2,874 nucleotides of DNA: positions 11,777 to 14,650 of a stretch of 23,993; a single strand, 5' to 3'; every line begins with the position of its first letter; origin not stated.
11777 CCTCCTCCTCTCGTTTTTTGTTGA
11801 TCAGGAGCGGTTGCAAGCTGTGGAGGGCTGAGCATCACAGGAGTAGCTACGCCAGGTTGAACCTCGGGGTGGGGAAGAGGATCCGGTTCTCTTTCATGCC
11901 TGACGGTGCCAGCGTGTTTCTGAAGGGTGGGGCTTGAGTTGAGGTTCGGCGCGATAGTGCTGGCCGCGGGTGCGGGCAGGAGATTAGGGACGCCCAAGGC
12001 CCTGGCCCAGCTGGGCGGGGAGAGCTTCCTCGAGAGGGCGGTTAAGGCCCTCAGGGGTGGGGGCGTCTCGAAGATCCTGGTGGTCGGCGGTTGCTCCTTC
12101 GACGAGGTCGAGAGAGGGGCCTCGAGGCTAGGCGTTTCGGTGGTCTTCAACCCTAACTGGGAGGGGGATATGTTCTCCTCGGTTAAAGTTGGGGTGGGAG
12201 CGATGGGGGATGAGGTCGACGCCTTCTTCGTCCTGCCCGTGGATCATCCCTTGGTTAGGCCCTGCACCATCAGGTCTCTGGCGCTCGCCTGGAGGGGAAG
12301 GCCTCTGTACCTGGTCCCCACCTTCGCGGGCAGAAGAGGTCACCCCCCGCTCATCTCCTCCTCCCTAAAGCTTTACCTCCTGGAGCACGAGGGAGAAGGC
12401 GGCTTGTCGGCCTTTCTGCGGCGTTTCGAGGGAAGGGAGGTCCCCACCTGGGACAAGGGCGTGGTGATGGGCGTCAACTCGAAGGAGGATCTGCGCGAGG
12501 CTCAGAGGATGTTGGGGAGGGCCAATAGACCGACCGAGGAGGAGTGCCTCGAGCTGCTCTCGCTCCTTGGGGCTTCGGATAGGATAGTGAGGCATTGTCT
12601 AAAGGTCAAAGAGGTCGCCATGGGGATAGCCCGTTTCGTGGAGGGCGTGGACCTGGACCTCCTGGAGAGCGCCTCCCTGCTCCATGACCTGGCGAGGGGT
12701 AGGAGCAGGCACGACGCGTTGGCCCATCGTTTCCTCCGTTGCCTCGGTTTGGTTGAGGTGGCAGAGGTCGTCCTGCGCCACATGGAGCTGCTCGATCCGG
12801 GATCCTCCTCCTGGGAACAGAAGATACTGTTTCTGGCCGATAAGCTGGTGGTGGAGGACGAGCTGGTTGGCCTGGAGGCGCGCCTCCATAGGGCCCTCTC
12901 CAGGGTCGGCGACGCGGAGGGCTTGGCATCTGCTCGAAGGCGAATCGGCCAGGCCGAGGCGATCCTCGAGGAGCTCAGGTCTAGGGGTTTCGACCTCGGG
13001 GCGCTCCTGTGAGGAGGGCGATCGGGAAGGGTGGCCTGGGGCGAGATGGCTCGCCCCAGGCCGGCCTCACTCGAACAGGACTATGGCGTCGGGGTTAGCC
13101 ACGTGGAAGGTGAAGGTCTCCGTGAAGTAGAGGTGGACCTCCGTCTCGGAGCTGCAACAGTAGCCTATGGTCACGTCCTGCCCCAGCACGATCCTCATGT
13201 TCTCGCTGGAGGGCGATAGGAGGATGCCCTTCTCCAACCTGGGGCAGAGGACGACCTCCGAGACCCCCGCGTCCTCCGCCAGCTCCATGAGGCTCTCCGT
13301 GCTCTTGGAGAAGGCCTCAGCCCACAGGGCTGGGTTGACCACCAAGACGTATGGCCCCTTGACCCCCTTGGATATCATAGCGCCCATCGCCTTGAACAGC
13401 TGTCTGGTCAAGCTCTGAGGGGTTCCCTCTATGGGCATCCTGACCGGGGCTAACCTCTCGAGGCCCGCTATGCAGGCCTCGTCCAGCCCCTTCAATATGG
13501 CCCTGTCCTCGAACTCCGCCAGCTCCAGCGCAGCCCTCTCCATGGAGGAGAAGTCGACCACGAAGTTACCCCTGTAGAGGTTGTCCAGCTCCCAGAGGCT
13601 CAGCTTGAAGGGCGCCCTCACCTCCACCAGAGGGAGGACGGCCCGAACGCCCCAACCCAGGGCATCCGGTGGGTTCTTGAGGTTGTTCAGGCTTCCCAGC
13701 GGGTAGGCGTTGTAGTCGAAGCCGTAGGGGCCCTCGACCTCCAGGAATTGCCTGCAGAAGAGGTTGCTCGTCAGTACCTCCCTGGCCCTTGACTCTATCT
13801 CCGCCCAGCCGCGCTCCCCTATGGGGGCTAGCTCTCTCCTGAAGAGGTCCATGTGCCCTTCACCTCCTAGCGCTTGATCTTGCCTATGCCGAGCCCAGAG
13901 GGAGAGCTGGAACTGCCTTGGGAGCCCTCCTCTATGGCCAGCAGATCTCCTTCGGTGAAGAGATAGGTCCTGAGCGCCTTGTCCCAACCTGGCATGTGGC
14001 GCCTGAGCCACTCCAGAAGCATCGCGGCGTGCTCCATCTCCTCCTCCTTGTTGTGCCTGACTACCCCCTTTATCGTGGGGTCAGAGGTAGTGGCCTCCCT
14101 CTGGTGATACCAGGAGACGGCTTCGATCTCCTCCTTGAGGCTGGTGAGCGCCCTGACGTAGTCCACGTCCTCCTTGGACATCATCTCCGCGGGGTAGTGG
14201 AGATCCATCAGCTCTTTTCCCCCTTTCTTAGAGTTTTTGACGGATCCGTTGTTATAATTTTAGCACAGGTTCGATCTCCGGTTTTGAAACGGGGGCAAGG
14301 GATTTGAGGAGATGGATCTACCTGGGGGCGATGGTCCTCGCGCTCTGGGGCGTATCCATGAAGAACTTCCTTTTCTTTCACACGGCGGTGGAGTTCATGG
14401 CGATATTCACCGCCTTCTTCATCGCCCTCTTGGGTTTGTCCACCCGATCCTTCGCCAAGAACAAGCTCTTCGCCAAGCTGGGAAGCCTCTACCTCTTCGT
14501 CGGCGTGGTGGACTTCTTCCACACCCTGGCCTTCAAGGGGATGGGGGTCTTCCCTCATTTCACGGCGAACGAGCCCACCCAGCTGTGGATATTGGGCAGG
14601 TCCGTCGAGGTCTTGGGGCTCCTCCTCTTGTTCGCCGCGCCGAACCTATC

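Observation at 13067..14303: Encapsulin nanocompartment with EncFtn cargo, convergent on the Mo cluster and divergent from a c-di-GMP cyclase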

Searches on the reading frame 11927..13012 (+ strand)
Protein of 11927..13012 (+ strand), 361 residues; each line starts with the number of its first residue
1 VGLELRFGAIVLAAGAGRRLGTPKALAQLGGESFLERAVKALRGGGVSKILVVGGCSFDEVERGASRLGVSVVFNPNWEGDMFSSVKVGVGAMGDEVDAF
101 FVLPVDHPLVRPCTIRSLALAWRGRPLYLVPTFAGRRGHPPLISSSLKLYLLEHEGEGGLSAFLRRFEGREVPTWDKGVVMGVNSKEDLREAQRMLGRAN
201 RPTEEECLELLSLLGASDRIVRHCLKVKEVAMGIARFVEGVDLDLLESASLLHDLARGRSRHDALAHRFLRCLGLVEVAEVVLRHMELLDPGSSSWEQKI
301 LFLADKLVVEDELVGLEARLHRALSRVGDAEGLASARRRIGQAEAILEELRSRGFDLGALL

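Call 3: search_protein_families(library=pfam, proteins=[window:11927-13012:+], max_evalue=0.01)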
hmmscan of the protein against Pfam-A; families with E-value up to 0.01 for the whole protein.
window:11927-13012:+ (361 aa): 3 families
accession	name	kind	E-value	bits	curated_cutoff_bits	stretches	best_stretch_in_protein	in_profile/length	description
PF12804.13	NTP_transf_3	-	5.8e-35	121.3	27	1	9-166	1-156/160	MobA-like NTP transferase domain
PF01966.28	HD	-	3.2e-07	31.1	22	1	221-307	2-113/116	HD domain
PF01128.25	IspD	-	2.9e-05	24.4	27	1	9-54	3-51/221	2-C-methyl-D-erythritol 4-phosphate cytidylyltransferase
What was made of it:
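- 11927..13012 (+): Convergent neighbour, not part of the compartment: MobA-like NTP transferase + HD domain, the last gene of the Mo cluster. PF12804 and PF01966 (call 3).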

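Call 4: search_protein_families(library=ncbifam, proteins=[window:11927-13012:+], max_evalue=0.01)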
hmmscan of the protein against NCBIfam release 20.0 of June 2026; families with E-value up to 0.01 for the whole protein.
window:11927-13012:+ (361 aa): 25 families
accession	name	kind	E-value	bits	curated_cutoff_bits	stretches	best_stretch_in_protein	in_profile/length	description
NF045665.1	NTPtran_DVU1551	equivalog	6.2e-93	311.7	315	1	8-351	2-355/359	DVU_1551 family NTP transferase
TIGR03310.1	matur_MocA_YgfJ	equivalog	1.7e-25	90.1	186.45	1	9-168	2-162/188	molybdenum cofactor cytidylyltransferase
NF045782.1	NicBOxredNboR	equivalog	4.5e-17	62.4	260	1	8-165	10-176/206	nicotine blue oxidoreductase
NF009343.0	PRK12703.1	equivalog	1.4e-09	37.3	434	1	201-261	169-228/339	tRNA (cytidine(56)-2'-O)-methyltransferase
TIGR01173.1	glmU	equivalog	6.7e-09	35.1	366.85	1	9-119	3-114/452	bifunctional UDP-N-acetylglucosamine diphosphorylase/glucosamine-1-phosphate N-acetyltransferase GlmU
TIGR00295.1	TIGR00295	hypoth_equivalog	7.4e-09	35.6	172.35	1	209-286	3-88/164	TIGR00295 family protein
TIGR03202.1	pucB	equivalog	8.2e-09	35.5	235.05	1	9-188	3-191/192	xanthine dehydrogenase accessory protein PucB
NF010933.0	PRK14353.1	equivalog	1e-08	34.3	505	1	8-123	7-125/453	bifunctional UDP-N-acetylglucosamine diphosphorylase/glucosamine-1-phosphate N-acetyltransferase GlmU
NF010932.0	PRK14352.1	equivalog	2.9e-08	32.8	611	1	8-119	8-123/488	bifunctional UDP-N-acetylglucosamine diphosphorylase/glucosamine-1-phosphate N-acetyltransferase GlmU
NF001457.0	PRK00317.1-3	equivalog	5.3e-08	32.6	164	1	9-132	4-124/200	molybdenum cofactor guanylyltransferase MobA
NF010938.0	PRK14358.1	equivalog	9.2e-08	31.1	500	1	9-123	10-125/481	bifunctional N-acetylglucosamine-1-phosphate uridyltransferase/glucosamine-1-phosphate acetyltransferase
TIGR02665.1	molyb_mobA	equivalog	2.5e-07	30.9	151.85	1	9-189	3-185/186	molybdenum cofactor guanylyltransferase MobA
NF010940.0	PRK14360.1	equivalog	1e-06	27.6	602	1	10-118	5-115/452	bifunctional UDP-N-acetylglucosamine diphosphorylase/glucosamine-1-phosphate N-acetyltransferase GlmU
NF010935.0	PRK14355.1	equivalog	2.6e-06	26.3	718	1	8-120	5-119/459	bifunctional UDP-N-acetylglucosamine diphosphorylase/glucosamine-1-phosphate N-acetyltransferase GlmU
NF011056.0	PRK14489.1-1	equivalog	6e-06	25.6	379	1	8-120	7-111/363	bifunctional molybdenum cofactor guanylyltransferase MobA/molybdopterin-guanine dinucleotide biosynthesis adaptor protein MobB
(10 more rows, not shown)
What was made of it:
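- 11927..13012 (+): NF045665 DVU_1551 family 311.7 bits, just under its cutoff of 315 (call 4).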

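Call 58: search_protein_families(library=padloc, proteins=[window:11927-13012:+], max_evalue=0.001)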
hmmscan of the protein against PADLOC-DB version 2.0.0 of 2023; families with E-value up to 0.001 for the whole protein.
window:11927-13012:+ (361 aa): 0 families

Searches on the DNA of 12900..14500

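Call 52: search_rna_families(source=window, start=12900, end=14500, threshold=evalue, max_evalue=1)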
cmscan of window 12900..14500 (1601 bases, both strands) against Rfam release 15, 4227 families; matches with E-value up to 1: 4.
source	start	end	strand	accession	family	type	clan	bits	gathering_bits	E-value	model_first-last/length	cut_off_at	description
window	13185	13348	+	RF02177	SMCR2_1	Gene; lncRNA;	-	21.1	50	0.41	1-159/159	no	Smith-Magenis syndrome chromosome region, candidate 2 conserved region 1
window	13001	13087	+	RF02018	mir-1207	Gene; miRNA;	-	20.2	90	0.97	1-87/87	no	mir-1207 microRNA precursor family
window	14086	14128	+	RF01688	Actino-pnp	Cis-reg;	-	19.6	47.7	0.52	11-53/63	no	Actino-pnp RNA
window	14058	14200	-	RF00260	HepC_CRE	Cis-reg;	-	16.2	140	0.19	1-176/176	no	Hepatitis C virus (HCV) cis-acting replication element (CRE)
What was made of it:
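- Tried and rejected: Rfam scan of 12900-14500 at E<=1: only four sub-threshold chance hits to eukaryotic or viral families (call 52).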
